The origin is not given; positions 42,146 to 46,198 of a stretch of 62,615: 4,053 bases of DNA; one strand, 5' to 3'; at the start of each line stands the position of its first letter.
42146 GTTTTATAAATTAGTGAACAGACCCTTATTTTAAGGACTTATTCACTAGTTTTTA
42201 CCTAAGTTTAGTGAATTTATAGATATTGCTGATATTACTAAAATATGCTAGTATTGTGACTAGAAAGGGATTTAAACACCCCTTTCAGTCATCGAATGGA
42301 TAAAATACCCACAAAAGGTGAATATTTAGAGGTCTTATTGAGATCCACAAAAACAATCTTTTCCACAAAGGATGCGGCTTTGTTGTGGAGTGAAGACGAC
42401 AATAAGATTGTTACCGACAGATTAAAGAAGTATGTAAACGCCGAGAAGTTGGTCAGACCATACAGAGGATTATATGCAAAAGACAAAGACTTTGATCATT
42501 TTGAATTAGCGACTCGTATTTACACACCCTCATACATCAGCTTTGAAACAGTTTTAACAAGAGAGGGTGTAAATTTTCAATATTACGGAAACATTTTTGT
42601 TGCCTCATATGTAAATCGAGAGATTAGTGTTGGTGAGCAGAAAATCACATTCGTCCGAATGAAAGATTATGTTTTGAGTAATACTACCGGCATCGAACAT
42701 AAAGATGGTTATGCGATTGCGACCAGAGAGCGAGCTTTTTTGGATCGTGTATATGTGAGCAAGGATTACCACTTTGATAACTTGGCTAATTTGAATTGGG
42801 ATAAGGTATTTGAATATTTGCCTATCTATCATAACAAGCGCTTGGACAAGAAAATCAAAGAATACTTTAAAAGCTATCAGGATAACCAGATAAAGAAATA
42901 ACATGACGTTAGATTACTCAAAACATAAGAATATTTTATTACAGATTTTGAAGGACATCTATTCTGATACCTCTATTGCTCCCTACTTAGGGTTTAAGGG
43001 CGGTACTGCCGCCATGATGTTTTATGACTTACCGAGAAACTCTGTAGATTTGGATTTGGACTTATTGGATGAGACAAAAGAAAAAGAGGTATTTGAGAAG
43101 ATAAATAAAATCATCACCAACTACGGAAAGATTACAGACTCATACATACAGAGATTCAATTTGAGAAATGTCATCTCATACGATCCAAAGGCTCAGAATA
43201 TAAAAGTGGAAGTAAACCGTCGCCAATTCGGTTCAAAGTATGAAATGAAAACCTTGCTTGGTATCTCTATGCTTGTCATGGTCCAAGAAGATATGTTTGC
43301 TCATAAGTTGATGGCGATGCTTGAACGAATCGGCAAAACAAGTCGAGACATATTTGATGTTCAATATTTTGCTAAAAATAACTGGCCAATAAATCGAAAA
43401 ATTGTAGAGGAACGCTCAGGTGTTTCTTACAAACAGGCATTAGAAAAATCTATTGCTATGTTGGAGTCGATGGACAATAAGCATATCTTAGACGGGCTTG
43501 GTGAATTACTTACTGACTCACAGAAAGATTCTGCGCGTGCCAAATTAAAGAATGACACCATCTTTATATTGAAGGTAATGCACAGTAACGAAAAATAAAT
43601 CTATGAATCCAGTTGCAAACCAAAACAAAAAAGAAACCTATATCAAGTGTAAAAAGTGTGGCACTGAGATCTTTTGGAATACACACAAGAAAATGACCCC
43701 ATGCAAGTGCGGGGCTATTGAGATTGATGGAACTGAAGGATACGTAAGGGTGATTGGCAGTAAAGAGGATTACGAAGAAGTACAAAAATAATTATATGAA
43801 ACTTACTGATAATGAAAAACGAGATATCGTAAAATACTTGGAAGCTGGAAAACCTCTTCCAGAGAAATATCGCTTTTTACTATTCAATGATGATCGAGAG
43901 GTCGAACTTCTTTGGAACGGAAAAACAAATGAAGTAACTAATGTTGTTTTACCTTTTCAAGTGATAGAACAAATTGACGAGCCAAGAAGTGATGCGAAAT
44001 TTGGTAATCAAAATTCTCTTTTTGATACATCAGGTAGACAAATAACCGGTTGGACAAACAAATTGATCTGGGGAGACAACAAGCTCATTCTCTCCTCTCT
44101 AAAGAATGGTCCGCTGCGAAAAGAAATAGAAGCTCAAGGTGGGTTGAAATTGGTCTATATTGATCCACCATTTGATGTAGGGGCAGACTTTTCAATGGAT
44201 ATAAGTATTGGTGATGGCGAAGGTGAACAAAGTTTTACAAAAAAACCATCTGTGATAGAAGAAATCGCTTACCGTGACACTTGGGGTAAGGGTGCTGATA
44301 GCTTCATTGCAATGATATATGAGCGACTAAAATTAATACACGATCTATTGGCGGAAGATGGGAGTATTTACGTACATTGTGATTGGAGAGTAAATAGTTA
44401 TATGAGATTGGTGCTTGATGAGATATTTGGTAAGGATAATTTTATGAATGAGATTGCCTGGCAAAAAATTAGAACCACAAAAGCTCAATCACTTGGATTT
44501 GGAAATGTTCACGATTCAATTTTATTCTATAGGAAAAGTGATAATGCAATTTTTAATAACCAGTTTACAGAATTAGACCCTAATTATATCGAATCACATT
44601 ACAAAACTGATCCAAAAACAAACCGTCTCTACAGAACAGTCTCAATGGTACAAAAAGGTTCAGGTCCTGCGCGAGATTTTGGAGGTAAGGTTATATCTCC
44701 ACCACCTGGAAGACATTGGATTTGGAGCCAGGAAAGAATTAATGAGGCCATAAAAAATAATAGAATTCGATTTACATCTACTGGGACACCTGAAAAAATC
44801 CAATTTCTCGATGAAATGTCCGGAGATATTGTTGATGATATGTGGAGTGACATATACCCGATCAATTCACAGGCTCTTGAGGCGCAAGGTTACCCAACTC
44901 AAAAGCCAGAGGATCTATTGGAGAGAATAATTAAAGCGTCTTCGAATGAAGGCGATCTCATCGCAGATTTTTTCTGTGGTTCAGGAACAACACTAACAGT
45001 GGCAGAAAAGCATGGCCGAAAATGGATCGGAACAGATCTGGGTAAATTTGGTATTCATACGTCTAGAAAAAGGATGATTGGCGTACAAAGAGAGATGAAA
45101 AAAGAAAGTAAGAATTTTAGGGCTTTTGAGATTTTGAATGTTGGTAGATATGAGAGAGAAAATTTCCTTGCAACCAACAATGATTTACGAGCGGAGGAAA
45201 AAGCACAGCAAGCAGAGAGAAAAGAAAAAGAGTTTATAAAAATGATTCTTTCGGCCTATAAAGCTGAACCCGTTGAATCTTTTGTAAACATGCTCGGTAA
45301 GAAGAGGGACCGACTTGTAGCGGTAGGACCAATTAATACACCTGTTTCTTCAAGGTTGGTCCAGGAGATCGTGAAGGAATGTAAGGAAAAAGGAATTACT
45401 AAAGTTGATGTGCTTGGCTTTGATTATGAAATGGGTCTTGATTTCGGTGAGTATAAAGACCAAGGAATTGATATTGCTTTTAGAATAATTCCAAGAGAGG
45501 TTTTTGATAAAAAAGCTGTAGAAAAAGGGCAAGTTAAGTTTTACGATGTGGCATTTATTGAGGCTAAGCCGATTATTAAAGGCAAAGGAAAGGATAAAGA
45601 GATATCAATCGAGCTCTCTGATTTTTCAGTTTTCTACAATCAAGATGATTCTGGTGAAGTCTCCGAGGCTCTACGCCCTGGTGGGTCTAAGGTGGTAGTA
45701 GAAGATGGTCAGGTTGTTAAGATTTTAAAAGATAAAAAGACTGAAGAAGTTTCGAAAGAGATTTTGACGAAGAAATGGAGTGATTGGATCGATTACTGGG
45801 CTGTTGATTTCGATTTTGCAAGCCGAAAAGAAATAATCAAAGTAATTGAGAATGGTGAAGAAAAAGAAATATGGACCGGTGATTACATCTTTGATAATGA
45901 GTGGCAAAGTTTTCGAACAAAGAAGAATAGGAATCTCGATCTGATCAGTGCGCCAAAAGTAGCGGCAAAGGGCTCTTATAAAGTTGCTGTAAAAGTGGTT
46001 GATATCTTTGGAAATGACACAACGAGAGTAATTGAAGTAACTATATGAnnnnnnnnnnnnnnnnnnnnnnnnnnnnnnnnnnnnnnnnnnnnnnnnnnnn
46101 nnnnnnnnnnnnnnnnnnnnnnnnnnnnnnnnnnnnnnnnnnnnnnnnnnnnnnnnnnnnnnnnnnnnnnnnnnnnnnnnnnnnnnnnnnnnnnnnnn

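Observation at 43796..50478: OLD-family (ABC ATPase + Toprim) gene translationally wedged between Type III mod and res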

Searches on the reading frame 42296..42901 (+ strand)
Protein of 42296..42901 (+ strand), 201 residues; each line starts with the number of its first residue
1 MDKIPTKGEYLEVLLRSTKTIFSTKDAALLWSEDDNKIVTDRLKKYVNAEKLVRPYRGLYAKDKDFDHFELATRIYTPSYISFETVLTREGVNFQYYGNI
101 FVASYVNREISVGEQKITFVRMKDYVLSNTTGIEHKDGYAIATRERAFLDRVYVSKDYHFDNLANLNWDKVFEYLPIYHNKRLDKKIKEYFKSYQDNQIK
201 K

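Call 6: search_protein_families(library=pfam, proteins=[window:42296-42901:+], max_evalue=0.01)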
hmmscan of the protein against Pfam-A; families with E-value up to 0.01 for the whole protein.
window:42296-42901:+ (201 aa): 0 families

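Call 8: search_protein_families(library=padloc, proteins=[window:42296-42901:+], max_evalue=0.01)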
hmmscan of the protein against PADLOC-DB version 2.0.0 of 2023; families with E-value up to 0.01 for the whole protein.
window:42296-42901:+ (201 aa): 11 families
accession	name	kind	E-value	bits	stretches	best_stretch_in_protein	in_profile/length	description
PDLC02255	AbiEi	-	5e-55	184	1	9-191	3-184/186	AbiEi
PDLC02241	AbiEi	-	3.8e-14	51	1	21-192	14-196/199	AbiEi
PDLC02230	AbiEi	-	9.7e-14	49.5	1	34-163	14-144/192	AbiEi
PDLC02267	AbiEi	-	1e-11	42.8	1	9-153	8-153/252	AbiEi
PDLC02272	AbiEi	-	5.1e-10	37.5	1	40-193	30-197/200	AbiEi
PDLC02232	AbiEi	-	2.6e-07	28.7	1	11-154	10-162/177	AbiEi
PDLC02225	AbiEi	-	7.4e-07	27.1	1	17-128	16-119/198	AbiEi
PDLC02287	AbiEi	-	1.6e-05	22.6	1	19-195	10-195/253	AbiEi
PDLC02269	AbiEi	-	2.3e-05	21.8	1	19-191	10-191/251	AbiEi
PDLC02240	AbiEi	-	0.00014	19.5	1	43-91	38-91/216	AbiEi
PDLC02266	AbiEi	-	0.00063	17.2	0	9-60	5-55/258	AbiEi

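Call 9: search_protein_families(library=ncbifam, proteins=[window:42296-42901:+], max_evalue=0.01)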
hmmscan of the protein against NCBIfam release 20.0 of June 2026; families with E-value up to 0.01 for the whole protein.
window:42296-42901:+ (201 aa): 1 family
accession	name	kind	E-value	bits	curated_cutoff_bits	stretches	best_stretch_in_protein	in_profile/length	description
NF047376.1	TAA_AbiEi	equivalog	1.6e-06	28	150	1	13-150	12-160/172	type IV toxin-antitoxin system AbiEi family antitoxin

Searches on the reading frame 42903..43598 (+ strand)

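Call 6: search_protein_families(library=pfam, proteins=[window:42903-43598:+], max_evalue=0.01)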
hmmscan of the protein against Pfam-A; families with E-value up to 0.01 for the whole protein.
window:42903-43598:+ (231 aa): 1 family
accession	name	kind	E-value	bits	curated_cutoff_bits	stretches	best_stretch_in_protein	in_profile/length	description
PF08843.17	AbiEii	-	5.9e-16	59.6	22.5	1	15-171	2-185/238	Nucleotidyl transferase AbiEii toxin, Type IV TA system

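Call 8: search_protein_families(library=padloc, proteins=[window:42903-43598:+], max_evalue=0.01)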
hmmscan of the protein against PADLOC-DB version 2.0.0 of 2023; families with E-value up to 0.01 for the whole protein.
window:42903-43598:+ (231 aa): 16 families
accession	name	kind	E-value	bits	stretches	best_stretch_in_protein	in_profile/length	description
PDLC02324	AbiEii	-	1.5e-74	248.6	1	5-226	3-224/231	AbiEii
PDLC02290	AbiEii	-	2e-17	61.6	1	4-160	4-163/290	AbiEii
PDLC02307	AbiEii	-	7.1e-17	59.9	1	5-200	5-185/219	AbiEii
PDLC02330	AbiEii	-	2.4e-16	58.2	1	6-165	5-167/219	AbiEii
PDLC02305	AbiEii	-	8.4e-15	52.8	1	11-229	27-263/306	AbiEii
PDLC02298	AbiEii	-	1.4e-13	48.8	1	5-191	5-192/220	AbiEii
PDLC02293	AbiEii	-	2.6e-13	48.1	2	94-178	124-212/270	AbiEii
PDLC02328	AbiEii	-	2.7e-13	48.3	1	31-159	17-144/203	AbiEii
PDLC02323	AbiEii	-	1.2e-11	42.7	1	7-173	19-200/248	AbiEii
PDLC02294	AbiEii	-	7.6e-11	40.3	1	11-167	27-196/260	AbiEii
PDLC02313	AbiEii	-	1.7e-10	38.8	2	100-208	130-240/254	AbiEii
PDLC02296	AbiEii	-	2.6e-09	34.7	2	107-195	147-240/282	AbiEii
PDLC02317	AbiEii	-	4.3e-06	23.9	0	12-64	27-80/396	AbiEii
PDLC02292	AbiEii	-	8.6e-06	23.7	1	14-107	36-131/283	AbiEii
PDLC02291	AbiEii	-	0.00021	18.7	0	100-159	132-202/310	AbiEii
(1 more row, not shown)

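Call 9: search_protein_families(library=ncbifam, proteins=[window:42903-43598:+], max_evalue=0.01)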
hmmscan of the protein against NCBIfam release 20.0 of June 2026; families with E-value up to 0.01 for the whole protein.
window:42903-43598:+ (231 aa): 0 families

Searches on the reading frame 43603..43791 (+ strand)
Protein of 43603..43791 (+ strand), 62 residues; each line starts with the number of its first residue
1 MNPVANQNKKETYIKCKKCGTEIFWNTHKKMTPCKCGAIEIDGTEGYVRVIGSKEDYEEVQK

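Call 10: search_protein_families(library=pfam, proteins=[window:43603-43791:+], max_evalue=10)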
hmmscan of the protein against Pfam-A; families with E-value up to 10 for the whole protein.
window:43603-43791:+ (62 aa): 5 families
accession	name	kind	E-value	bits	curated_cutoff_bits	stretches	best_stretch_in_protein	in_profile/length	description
PF24749.2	DUF7695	-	2e-11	43.9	25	1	13-60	6-54/58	Domain of unknown function (DUF7695)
PF01907.25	Ribosomal_L37e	-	0.032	14.8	27.6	1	9-34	11-36/53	Ribosomal protein L37e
PF08792.16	A2L_zn_ribbon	-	0.071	13.3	22.9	1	13-39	3-30/33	A2L zinc ribbon domain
PF01155.25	HypA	-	0.089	13.3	28.9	1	9-46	66-102/112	Hydrogenase/urease nickel incorporation, metallochaperone, hypA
PF22289.1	DmmA-like_C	-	0.17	12.3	27.4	1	6-28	11-33/44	Dimethylamine monooxygenase subunit DmmA-like, C-terminal domain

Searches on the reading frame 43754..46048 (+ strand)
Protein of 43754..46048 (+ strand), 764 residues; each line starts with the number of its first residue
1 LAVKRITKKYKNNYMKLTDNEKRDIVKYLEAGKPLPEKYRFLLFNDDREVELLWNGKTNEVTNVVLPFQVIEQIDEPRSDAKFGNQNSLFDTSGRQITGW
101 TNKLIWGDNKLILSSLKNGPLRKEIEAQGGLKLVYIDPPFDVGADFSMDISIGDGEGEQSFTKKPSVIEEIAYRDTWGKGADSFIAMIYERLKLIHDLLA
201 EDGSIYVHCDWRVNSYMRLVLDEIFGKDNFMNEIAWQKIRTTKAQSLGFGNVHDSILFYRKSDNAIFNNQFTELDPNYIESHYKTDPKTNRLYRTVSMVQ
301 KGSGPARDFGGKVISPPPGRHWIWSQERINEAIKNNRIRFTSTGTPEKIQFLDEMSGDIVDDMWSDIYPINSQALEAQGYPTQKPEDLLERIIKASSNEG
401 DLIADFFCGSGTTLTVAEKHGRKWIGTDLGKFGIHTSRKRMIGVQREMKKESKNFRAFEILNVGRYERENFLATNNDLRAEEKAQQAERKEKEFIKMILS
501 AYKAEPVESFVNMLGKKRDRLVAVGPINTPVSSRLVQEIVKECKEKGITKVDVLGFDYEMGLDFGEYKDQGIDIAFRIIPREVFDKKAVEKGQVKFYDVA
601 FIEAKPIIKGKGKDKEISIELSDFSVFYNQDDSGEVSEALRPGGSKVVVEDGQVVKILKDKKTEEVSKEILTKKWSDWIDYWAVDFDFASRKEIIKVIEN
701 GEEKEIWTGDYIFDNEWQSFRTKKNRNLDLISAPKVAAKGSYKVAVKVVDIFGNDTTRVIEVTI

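Call 6: search_protein_families(library=pfam, proteins=[window:43754-46048:+], max_evalue=0.01)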
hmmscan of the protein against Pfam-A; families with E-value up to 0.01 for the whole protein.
window:43754-46048:+ (764 aa): 2 families
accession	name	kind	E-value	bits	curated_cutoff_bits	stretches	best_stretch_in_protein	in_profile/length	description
PF01555.25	N6_N4_Mtase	-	4.3e-43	148.3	26.7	1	132-432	2-214/221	DNA methylase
PF15418.12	DUF4625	-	0.0097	16.6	27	0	708-764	73-130/131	Domain of unknown function (DUF4625)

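Call 8: search_protein_families(library=padloc, proteins=[window:43796-46048:+], max_evalue=0.01)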
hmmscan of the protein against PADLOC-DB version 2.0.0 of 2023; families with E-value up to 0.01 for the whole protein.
window:43796-46048:+ (750 aa): 66 families (the best 25 are shown)
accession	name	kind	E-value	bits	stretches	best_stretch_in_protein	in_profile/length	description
PDLC03633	MTase_III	-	1.9e-114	381.6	3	46-270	38-249/616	Type III methyltransferase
PDLC03354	MTase_II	-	7.7e-75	250.5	1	77-466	60-414/425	Type II methyltransferase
PDLC03638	MTase_III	-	9.4e-53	177.7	1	167-501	428-756/816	Type III methyltransferase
PDLC03644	MTase_III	-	3.5e-47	159.4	1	83-430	34-396/542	Type III methyltransferase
PDLC03636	MTase_III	-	7.2e-46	155.1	3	170-277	96-200/575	Type III methyltransferase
PDLC03339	MTase_II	-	6.1e-42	141.8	2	145-260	38-149/399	Type II methyltransferase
PDLC03634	MTase_III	-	8.2e-41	138.6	1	88-399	95-422/621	Type III methyltransferase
PDLC03300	MTase_II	-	6.2e-40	135.1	2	343-428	193-277/302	Type II methyltransferase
PDLC03635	MTase_III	-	4.2e-38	129.5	2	169-283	267-385/708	Type III methyltransferase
PDLC03632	MTase_III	-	1.2e-32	111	2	84-257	159-327/983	Type III methyltransferase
PDLC03371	MTase_II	-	3.7e-31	106.6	2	334-431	160-256/260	Type II methyltransferase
PDLC03641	MTase_III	-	2.9e-30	103.4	1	88-400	105-425/657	Type III methyltransferase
PDLC03299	MTase_II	-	1.3e-27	95.1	2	359-430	189-260/296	Type II methyltransferase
PDLC03637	MTase_III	-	3e-22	77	1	111-401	138-433/513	Type III methyltransferase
PDLC03320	MTase_II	-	1.1e-20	72.1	2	347-436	195-283/289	Type II methyltransferase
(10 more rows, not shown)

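Call 9: search_protein_families(library=ncbifam, proteins=[window:43796-46048:+], max_evalue=0.01)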
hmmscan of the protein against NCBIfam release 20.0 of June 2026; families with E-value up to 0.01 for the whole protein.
window:43796-46048:+ (750 aa): 3 families
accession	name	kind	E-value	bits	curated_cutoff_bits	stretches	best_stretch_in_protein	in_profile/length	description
NF008572.0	PRK11524.1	equivalog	5.6e-21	74.9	292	1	363-429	192-258/294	adenine-specific DNA-methyltransferase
NF050803.1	DnaMtaseCcrMCaul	equivalog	8.9e-17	61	830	1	364-440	184-260/350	adenine-specific DNA-methyltransferase CcrM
NF010253.0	PRK13699.1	subfamily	1.2e-07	31.6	244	1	364-441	142-219/226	DNA methyltransferase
